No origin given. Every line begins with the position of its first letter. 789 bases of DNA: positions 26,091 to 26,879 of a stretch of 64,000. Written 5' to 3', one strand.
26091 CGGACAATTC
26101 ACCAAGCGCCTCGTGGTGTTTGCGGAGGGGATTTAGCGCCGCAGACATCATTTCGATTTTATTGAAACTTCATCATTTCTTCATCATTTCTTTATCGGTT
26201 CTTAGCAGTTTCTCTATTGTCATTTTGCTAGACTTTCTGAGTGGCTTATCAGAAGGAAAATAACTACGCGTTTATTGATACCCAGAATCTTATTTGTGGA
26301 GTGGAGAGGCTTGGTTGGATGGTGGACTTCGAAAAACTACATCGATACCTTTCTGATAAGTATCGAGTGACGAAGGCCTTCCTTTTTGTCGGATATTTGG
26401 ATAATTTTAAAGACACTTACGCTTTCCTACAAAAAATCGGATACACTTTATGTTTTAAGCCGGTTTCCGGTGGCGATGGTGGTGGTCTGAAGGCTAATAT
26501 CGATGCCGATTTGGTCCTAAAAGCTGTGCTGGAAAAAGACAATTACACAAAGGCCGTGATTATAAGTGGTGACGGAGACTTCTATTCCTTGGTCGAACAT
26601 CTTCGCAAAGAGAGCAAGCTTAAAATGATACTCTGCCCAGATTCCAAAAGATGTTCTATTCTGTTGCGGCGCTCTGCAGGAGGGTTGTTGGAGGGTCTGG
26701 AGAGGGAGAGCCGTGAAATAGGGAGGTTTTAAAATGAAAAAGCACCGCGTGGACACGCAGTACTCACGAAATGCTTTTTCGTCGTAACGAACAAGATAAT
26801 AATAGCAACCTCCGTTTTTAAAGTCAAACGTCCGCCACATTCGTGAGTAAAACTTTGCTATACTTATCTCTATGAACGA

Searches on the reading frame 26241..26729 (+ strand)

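Call 84: search_protein_families(library=pfam, proteins=[window:26241-26729:+], max_evalue=0.001)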
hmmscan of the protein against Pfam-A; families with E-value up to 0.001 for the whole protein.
window:26241-26729:+ (163 aa): 1 family
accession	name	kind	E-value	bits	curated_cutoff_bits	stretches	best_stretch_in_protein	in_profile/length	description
PF01936.24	NYN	-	5e-13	50.2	24.2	1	11-130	5-122/145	NYN domain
